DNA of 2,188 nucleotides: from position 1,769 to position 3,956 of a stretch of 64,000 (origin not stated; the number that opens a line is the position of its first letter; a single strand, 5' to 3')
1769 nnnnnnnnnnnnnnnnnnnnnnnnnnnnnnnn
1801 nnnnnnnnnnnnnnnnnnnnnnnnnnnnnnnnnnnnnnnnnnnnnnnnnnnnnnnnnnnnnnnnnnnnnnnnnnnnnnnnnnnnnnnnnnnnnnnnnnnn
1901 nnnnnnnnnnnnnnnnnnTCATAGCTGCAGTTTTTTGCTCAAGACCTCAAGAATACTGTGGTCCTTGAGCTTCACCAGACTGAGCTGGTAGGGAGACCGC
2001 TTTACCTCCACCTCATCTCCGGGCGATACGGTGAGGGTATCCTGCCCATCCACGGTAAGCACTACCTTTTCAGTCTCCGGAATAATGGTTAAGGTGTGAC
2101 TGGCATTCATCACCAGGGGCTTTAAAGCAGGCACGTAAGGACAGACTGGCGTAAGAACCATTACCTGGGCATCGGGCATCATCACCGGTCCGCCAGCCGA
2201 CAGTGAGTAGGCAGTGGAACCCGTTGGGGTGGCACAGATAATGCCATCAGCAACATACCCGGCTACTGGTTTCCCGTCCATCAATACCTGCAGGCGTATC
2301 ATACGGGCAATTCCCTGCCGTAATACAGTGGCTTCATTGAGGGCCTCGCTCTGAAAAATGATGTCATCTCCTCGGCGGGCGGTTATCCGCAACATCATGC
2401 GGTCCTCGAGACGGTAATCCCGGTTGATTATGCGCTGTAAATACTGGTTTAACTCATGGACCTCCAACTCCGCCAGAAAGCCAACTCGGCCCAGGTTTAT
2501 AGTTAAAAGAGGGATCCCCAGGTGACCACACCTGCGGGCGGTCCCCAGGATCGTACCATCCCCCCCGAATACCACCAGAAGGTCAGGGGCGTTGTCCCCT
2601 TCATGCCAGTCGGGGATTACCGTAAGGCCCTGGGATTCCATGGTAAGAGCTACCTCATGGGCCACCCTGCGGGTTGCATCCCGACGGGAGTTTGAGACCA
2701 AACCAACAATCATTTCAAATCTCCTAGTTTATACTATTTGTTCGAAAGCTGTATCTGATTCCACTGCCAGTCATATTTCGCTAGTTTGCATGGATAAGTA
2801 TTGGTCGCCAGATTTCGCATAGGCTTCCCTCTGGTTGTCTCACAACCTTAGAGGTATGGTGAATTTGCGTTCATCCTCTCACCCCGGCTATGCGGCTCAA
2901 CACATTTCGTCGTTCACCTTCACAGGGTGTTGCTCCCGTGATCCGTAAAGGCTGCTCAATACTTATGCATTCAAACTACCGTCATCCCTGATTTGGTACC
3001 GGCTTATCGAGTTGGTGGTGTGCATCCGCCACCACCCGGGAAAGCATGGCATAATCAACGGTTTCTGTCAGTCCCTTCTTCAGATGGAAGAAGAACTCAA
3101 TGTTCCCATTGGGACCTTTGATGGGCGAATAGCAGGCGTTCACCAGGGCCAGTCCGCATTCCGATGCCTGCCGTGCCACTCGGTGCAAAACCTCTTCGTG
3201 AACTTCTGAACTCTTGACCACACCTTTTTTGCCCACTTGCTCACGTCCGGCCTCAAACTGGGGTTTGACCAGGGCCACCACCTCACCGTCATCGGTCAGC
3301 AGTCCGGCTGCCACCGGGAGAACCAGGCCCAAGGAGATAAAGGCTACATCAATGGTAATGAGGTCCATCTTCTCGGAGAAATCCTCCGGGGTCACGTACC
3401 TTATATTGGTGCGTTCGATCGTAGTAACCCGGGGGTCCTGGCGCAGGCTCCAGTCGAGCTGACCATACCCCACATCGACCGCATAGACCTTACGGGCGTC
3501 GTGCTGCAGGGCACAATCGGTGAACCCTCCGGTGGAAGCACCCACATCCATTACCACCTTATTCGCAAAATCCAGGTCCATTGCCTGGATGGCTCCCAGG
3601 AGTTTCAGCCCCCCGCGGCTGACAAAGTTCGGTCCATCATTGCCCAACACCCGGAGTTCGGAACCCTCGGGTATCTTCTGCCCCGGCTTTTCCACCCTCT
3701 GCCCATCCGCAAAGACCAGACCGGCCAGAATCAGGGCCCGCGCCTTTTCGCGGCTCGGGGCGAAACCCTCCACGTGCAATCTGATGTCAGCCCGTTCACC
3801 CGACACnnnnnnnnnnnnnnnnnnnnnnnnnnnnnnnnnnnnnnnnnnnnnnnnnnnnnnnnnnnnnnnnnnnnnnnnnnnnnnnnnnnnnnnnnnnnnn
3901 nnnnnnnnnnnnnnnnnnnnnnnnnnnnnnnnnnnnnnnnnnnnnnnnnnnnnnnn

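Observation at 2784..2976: Copy E1 of an unclassified structured repeat sits inside the tlyA-nadK operon spacer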

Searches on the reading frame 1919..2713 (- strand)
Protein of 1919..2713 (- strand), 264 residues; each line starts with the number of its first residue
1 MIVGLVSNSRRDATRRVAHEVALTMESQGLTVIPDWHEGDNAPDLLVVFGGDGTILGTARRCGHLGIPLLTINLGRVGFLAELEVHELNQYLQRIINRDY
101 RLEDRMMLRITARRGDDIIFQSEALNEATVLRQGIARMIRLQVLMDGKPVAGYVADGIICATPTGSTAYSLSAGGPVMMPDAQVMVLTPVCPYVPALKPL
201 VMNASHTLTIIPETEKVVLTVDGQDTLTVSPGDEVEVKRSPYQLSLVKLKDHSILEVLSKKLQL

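Call 21: find_encoding_contigs(protein=window:1919-2713:-, flank=3000, max_places=6)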
Protein window:1919-2713:- (264 aa): 22 contigs read that carry it; 6 places shown.
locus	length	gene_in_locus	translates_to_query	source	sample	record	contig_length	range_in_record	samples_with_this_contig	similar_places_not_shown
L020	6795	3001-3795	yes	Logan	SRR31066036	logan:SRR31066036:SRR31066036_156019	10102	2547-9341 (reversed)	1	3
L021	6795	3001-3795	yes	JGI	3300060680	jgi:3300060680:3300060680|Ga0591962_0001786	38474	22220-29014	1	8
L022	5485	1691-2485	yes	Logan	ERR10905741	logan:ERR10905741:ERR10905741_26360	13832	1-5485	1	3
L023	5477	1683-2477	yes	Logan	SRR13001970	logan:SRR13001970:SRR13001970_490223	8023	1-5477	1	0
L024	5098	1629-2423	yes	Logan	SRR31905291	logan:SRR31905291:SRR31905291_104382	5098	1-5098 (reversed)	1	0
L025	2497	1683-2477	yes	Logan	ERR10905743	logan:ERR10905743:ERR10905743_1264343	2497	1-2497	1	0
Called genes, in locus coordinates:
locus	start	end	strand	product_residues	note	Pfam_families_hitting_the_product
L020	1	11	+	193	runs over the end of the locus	PF01595:CNNM (weak)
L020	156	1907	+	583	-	PF00456:Transketolase_N (weak), PF13292:DXP_synthase_N, PF02775:TPP_enzyme_C (faint), PF02779:Transket_pyr, PF02780:Transketolase_C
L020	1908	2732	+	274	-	PF01479:S4, PF01728:FtsJ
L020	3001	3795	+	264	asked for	PF01513:NAD_kinase, PF20143:NAD_kinase_C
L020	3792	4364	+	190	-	PF01795:Methyltransf_5 (weak), PF05175:MTS, PF13847:Methyltransf_31, PF13649:Methyltransf_25, PF08241:Methyltransf_11 (weak), PF08242:Methyltransf_12 (weak), PF06962:rRNA_methylase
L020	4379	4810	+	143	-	PF01316:Arg_repressor, PF02863:Arg_repressor_C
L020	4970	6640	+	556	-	PF02463:SMC_N, PF13175:AAA_15 (faint), PF13476:AAA_23, PF13304:AAA_21 (faint)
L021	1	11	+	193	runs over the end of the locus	PF01595:CNNM (weak)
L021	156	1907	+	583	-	PF00456:Transketolase_N (weak), PF13292:DXP_synthase_N, PF02775:TPP_enzyme_C (faint), PF02779:Transket_pyr, PF02780:Transketolase_C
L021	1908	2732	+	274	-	PF01479:S4, PF01728:FtsJ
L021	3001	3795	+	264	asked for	PF01513:NAD_kinase, PF20143:NAD_kinase_C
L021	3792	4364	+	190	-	PF01795:Methyltransf_5 (weak), PF05175:MTS, PF13847:Methyltransf_31, PF13649:Methyltransf_25, PF08241:Methyltransf_11 (weak), PF08242:Methyltransf_12 (weak), PF06962:rRNA_methylase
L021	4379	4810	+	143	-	PF01316:Arg_repressor, PF02863:Arg_repressor_C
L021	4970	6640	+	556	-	PF02463:SMC_N, PF13175:AAA_15 (faint), PF13476:AAA_23, PF13304:AAA_21 (faint)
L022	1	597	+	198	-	?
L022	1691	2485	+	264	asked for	PF01513:NAD_kinase, PF20143:NAD_kinase_C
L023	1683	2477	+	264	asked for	PF01513:NAD_kinase, PF20143:NAD_kinase_C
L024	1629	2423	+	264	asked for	PF01513:NAD_kinase, PF20143:NAD_kinase_C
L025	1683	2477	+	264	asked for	PF01513:NAD_kinase, PF20143:NAD_kinase_C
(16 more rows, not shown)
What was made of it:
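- Checked: This comes from the precomputed Pfam families on identical contigs (call 21).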

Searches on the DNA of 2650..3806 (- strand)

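Call 6: search_rna_families(source=window, start=2650, end=3050, threshold=evalue, max_evalue=10)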
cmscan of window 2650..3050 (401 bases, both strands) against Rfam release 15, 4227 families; matches with E-value up to 10: 1.
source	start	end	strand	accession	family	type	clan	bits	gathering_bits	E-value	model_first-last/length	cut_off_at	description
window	2983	3050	+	RF00554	SNORA48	Gene; snRNA; snoRNA; HACA-box;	CL00037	14.4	50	1.8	1-72/135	3'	Small nucleolar RNA SNORA48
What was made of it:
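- On TwoAYGGAY RNA (RF01731): E1: no hit at E <= 10 (call 6).
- Closest known: TwoAYGGAY RNA motif. Different: E1 itself gives no TwoAYGGAY hit at E <= 10 (call 6).
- Tried and rejected: Permissive mode on E1 gave nothing relevant (call 6).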

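Call 72: search_with_rna_model(model_id=R1, sources=[L001, L002, L006, L007, L008, L009, L010, L011, L012, L014, L015, L016, L017, L018, L019, L026, L028, L029, L030, L031, L032, L033, L034, L035, L036, L037, L038, L041, L044, L045, L047, L048, L049, L050, L051, L052, L053, L054], max_evalue=0.01)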
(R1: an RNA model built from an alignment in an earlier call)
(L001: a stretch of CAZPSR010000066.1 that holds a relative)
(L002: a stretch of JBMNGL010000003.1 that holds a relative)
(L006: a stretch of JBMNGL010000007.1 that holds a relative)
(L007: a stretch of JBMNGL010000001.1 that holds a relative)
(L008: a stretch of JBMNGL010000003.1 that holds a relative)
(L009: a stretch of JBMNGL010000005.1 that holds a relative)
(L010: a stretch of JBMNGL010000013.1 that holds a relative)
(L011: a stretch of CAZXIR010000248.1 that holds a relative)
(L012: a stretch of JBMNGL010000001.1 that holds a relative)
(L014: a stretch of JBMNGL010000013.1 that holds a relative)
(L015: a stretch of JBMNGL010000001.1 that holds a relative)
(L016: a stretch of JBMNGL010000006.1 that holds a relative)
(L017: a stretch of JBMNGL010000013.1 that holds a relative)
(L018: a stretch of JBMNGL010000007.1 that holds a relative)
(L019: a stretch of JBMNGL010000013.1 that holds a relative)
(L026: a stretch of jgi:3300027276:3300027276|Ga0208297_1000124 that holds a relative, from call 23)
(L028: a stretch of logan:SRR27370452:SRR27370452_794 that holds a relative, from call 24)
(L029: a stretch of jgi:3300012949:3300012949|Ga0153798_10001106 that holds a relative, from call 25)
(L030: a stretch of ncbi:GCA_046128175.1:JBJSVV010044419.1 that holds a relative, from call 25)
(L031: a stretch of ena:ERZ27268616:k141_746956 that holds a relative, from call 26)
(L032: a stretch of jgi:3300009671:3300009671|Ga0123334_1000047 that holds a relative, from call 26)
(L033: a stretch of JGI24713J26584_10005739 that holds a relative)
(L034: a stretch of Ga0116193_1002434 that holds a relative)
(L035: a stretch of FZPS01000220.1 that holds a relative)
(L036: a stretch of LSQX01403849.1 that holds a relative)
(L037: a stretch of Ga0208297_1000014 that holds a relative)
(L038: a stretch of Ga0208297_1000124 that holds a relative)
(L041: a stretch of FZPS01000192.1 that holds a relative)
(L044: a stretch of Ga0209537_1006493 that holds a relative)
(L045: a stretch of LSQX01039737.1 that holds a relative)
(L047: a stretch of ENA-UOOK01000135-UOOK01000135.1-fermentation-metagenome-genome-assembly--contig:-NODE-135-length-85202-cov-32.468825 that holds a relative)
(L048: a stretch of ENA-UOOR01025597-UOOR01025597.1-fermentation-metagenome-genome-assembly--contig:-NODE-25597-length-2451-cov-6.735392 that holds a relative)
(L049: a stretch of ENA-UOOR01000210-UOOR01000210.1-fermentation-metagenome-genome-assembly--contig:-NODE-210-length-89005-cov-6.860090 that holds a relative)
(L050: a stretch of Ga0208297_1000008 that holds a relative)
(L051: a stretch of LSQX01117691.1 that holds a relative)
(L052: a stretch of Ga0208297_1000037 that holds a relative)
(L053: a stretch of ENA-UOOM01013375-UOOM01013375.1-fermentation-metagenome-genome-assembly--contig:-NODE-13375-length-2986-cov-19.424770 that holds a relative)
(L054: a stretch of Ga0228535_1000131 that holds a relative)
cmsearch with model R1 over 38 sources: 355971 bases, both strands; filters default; matches with E-value up to 0.01: 35.
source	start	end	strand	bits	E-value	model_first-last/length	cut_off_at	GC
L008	2624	2758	+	160.8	1.5e-32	1-135/135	no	0.6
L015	767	901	-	160.2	2e-32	1-135/135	no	0.59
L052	11413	11547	+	158.3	5.1e-32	1-135/135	no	0.61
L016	3698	3832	+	157.9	6.2e-32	1-135/135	no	0.59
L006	7855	7989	-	157.9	6.2e-32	1-135/135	no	0.59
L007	5156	5290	-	153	7.2e-31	1-135/135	no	0.59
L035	1333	1467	-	151.5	1.6e-30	1-135/135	no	0.59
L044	6143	6277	+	151.5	1.6e-30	1-135/135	no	0.59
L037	1429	1562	-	147.8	1e-29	1-135/135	no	0.57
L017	7122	7256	-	144.9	4.3e-29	1-135/135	no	0.57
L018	5801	5935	-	130.9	4.8e-26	1-135/135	no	0.62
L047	3729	3863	+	128.8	1.4e-25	1-135/135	no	0.64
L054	1170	1306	-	127.4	2.8e-25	1-135/135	no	0.56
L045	7500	7631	+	126.9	3.7e-25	1-135/135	no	0.63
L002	6464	6580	+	124.4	1.3e-24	1-135/135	no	0.58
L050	4975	5110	-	124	1.5e-24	1-135/135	no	0.58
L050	5287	5422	-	124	1.5e-24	1-135/135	no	0.58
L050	5597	5732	-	124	1.5e-24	1-135/135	no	0.57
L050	4354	4489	-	123.7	1.8e-24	1-135/135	no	0.57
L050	4664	4799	-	123.2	2.4e-24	1-135/135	no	0.57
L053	2525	2659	+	119.3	1.7e-23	1-135/135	no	0.63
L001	1723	1853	-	119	1.9e-23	1-135/135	no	0.64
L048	18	152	-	118.1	3e-23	1-135/135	no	0.62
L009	4068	4203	+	110.5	1.4e-21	1-135/135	no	0.61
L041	5333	5469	+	104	3.5e-20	1-135/135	no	0.69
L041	5579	5715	+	104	3.5e-20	1-135/135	no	0.69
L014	2157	2292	+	102.8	6.3e-20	1-135/135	no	0.6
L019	2117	2249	-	99.3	3.7e-19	1-135/135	no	0.62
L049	7319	7500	+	79.5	7.9e-15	1-135/135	no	0.63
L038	2420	2551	-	59.9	1.5e-10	1-135/135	no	0.58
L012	1111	1199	+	49.8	2.3e-08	1-135/135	no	0.6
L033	6939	7008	+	48.2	5.1e-08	1-71/135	3'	0.7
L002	3741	3862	+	43.1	6.5e-07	1-135/135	no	0.62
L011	3031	3102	-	38.8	5.7e-06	63-135/135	5'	0.58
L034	7411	7529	-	31.5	0.00023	1-135/135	no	0.59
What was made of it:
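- No family hit was found in 20-kb orthologous regions of those relatives (call 72).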

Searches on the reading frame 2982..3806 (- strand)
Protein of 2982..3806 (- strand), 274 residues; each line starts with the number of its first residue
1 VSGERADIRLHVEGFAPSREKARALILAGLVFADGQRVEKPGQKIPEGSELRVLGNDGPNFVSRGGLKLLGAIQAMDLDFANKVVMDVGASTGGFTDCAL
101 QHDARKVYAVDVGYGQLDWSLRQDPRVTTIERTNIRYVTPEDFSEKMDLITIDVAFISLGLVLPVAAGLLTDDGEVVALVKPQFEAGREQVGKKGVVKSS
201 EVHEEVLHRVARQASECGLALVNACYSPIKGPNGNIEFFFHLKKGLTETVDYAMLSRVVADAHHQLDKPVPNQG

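Call 22: find_homologous_proteins(query=window:2982-3806:-, max_evalue=1e-40)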
Query window:2982-3806:- (274 aa): 8000 proteins with E <= 1e-40 among 8000 candidates; the best 120 are listed.
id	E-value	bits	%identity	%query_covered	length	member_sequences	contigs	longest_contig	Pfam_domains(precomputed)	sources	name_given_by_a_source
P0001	1.6e-177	606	100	100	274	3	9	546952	PF01479.31,PF01728.26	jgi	jgi:23S rRNA (cytidine1920-2'-O)/16S rRNA (cytidine1409-2'-O)-methyltransferase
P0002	1.2e-144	499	83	98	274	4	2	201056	PF01479.31,PF01728.26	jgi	-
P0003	2.2e-143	495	82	98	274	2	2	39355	PF01479.31,PF01728.26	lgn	-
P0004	1.4e-134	466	78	99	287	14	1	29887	PF01479.31,PF01728.26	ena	-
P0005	5.7e-131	454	76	100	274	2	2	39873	PF01479.31,PF01728.26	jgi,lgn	-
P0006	4.6e-130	451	76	100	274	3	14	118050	PF01479.31,PF01728.26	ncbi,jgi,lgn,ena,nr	ncbi:MAG: TlyA family RNA methyltransferase [Syntrophomonadaceae bacterium]|nr:TlyA family RNA methy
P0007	3.6e-124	432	78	89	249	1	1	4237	PF01728.26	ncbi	ncbi:MAG: TlyA family RNA methyltransferase, partial [Bacillota bacterium]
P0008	6.9e-123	427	74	96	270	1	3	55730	PF01479.31,PF01728.26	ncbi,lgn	-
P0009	6.2e-120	418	72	96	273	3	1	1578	PF01479.31,PF01728.26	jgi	-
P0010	1.1e-111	391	67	97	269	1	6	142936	PF01479.31,PF01728.26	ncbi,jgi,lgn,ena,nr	ncbi:MAG: TlyA family RNA methyltransferase [Syntrophomonadaceae bacterium]|nr:TlyA family RNA methy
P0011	5.6e-102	359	64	97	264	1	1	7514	PF01479.31,PF01728.26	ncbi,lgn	ncbi:MAG: TlyA family RNA methyltransferase [Ignavibacteriales bacterium]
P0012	1.2e-101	358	87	68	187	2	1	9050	PF01728.26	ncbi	-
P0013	2.2e-101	357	83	73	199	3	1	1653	PF01728.26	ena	-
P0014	4.5e-98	346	64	97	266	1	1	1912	PF01479.31,PF01728.26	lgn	-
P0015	8.5e-98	345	63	97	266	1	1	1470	PF01479.31,PF01728.26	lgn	-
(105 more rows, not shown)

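Call 23: find_encoding_contigs(protein=P0002, flank=10000, max_places=2)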
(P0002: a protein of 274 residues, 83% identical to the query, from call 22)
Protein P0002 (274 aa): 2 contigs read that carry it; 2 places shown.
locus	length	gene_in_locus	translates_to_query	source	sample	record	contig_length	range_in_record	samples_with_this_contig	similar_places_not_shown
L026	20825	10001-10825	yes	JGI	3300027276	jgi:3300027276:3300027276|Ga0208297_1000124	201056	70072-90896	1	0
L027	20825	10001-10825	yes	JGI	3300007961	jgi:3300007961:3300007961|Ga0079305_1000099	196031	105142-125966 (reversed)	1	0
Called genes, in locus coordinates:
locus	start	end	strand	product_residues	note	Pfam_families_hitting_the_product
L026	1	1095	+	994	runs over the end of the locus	PF00497:SBP_bac_3, PF10613:Lig_chan-Glu_bd (weak), PF00497:SBP_bac_3, PF10613:Lig_chan-Glu_bd (weak), PF00497:SBP_bac_3, PF00528:BPD_transp_1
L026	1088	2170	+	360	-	PF00005:ABC_tran, PF02463:SMC_N, PF13304:AAA_21 (faint)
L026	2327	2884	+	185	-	PF01227:GTP_cyclohydroI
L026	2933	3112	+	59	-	PF14084:DUF4264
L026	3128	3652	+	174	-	PF10502:Peptidase_S26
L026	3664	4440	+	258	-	PF01975:SurE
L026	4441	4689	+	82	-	-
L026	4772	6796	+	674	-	PF00009:GTP_EFTU, PF22042:EF-G_D2, PF03144:GTP_EFTU_D2, PF14492:EFG_III, PF03764:EFG_IV, PF00679:EFG_C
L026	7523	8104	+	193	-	-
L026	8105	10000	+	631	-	PF13292:DXP_synthase_N, PF00456:Transketolase_N (weak), PF02775:TPP_enzyme_C (faint), PF02779:Transket_pyr, PF02780:Transketolase_C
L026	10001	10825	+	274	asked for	PF01479:S4, PF01728:FtsJ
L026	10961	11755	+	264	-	PF01513:NAD_kinase, PF20143:NAD_kinase_C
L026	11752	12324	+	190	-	PF01795:Methyltransf_5 (weak), PF05175:MTS (weak), PF13847:Methyltransf_31, PF13649:Methyltransf_25, PF08242:Methyltransf_12 (weak), PF06962:rRNA_methylase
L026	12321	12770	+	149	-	PF01316:Arg_repressor, PF02863:Arg_repressor_C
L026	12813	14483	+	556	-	PF02463:SMC_N, PF13175:AAA_15 (faint), PF13476:AAA_23 (weak), PF13304:AAA_21 (faint)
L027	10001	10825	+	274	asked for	PF01479:S4, PF01728:FtsJ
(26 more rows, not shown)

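Call 24: find_encoding_contigs(protein=P0003, flank=10000, max_places=2)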
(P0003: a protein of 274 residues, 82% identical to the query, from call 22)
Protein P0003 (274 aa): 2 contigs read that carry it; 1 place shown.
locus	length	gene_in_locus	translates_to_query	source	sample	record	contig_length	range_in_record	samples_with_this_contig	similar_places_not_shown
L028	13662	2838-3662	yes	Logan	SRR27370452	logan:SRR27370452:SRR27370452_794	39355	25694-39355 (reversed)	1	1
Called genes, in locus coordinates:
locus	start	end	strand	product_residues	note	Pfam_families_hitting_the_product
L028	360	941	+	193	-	-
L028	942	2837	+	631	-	PF13292:DXP_synthase_N, PF00456:Transketolase_N (weak), PF02775:TPP_enzyme_C (faint), PF02779:Transket_pyr, PF17147:PFOR_II (faint), PF02780:Transketolase_C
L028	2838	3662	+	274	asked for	PF01479:S4, PF01728:FtsJ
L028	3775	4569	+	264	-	PF01513:NAD_kinase, PF20143:NAD_kinase_C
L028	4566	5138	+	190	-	PF01795:Methyltransf_5 (weak), PF05175:MTS, PF08241:Methyltransf_11 (faint), PF13847:Methyltransf_31, PF13649:Methyltransf_25, PF08242:Methyltransf_12 (weak), PF06962:rRNA_methylase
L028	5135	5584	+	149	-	PF01316:Arg_repressor, PF02863:Arg_repressor_C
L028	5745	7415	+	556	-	PF02463:SMC_N, PF13175:AAA_15 (faint), PF13476:AAA_23 (weak), PF13304:AAA_21 (faint)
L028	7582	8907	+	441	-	PF13180:PDZ_2 (weak), PF17820:PDZ_6, PF05580:Peptidase_S55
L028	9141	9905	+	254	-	PF00072:Response_reg, PF08769:Spo0A_C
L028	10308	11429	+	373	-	PF04263:TPK_catalytic, PF12555:SteA-like_C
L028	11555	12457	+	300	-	PF11382:MctB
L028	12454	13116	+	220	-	PF00535:Glycos_transf_2, PF13641:Glyco_tranf_2_3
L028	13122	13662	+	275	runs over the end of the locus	PF00953:Glycos_transf_4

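Call 25: find_encoding_contigs(protein=P0006, flank=10000, max_places=2)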
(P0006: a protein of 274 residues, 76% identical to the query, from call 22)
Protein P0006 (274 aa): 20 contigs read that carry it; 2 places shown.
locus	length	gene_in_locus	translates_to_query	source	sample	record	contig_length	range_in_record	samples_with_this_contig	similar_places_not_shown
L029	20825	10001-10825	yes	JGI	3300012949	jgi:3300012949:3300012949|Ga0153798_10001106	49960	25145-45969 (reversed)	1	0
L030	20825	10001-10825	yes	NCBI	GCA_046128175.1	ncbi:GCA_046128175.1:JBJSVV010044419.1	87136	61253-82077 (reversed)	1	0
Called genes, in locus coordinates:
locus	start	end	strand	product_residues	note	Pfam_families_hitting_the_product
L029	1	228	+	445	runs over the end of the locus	PF02463:SMC_N (weak), PF13175:AAA_15, PF13476:AAA_23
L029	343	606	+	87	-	PF16331:TolA_bind_tri (weak)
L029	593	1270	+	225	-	-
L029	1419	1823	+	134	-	PF01475:FUR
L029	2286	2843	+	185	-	PF01227:GTP_cyclohydroI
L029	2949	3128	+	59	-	PF14084:DUF4264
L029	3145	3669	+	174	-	PF10502:Peptidase_S26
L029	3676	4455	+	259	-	PF01975:SurE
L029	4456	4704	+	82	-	-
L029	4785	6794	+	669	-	PF00009:GTP_EFTU, PF22042:EF-G_D2, PF03144:GTP_EFTU_D2, PF14492:EFG_III, PF03764:EFG_IV, PF00679:EFG_C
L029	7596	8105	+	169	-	PF01595:CNNM (weak)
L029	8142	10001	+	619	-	PF00456:Transketolase_N (weak), PF13292:DXP_synthase_N, PF02775:TPP_enzyme_C (faint), PF02779:Transket_pyr, PF02780:Transketolase_C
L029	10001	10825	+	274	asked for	PF01479:S4, PF01728:FtsJ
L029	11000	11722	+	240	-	PF01513:NAD_kinase, PF20143:NAD_kinase_C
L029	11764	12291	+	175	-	PF01795:Methyltransf_5 (weak), PF05175:MTS, PF13847:Methyltransf_31, PF08241:Methyltransf_11 (faint), PF08242:Methyltransf_12, PF13649:Methyltransf_25, PF06962:rRNA_methylase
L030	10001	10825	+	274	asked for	PF01479:S4, PF01728:FtsJ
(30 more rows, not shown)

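Call 26: find_encoding_contigs(protein=P0010, flank=10000, max_places=2)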
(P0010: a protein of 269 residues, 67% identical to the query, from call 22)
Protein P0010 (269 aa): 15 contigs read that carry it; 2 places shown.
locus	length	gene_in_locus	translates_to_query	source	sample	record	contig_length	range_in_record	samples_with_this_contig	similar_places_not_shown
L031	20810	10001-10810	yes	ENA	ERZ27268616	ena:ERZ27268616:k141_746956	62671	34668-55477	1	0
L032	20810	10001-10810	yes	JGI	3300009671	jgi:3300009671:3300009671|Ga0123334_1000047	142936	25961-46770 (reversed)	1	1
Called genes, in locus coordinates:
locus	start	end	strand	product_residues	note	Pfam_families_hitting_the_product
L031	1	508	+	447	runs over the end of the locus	PF02463:SMC_N (weak), PF13175:AAA_15, PF13476:AAA_23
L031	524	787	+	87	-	PF16331:TolA_bind_tri (weak)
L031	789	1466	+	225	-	-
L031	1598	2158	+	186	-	PF01227:GTP_cyclohydroI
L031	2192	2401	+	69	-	PF14084:DUF4264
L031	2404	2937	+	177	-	PF10502:Peptidase_S26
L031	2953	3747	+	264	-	PF01975:SurE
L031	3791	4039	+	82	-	-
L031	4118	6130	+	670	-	PF00009:GTP_EFTU, PF22042:EF-G_D2, PF03144:GTP_EFTU_D2, PF14492:EFG_III, PF03764:EFG_IV, PF00679:EFG_C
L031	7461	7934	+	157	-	-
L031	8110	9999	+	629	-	PF00456:Transketolase_N (weak), PF13292:DXP_synthase_N, PF00676:E1_dh (weak), PF02775:TPP_enzyme_C (weak), PF02779:Transket_pyr, PF02780:Transketolase_C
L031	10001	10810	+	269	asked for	PF01479:S4, PF01728:FtsJ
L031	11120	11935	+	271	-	PF01513:NAD_kinase, PF20143:NAD_kinase_C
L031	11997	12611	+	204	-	PF01795:Methyltransf_5 (faint), PF13847:Methyltransf_31, PF13649:Methyltransf_25 (weak), PF06962:rRNA_methylase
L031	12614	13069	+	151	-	PF01316:Arg_repressor, PF02863:Arg_repressor_C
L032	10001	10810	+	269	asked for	PF01479:S4, PF01728:FtsJ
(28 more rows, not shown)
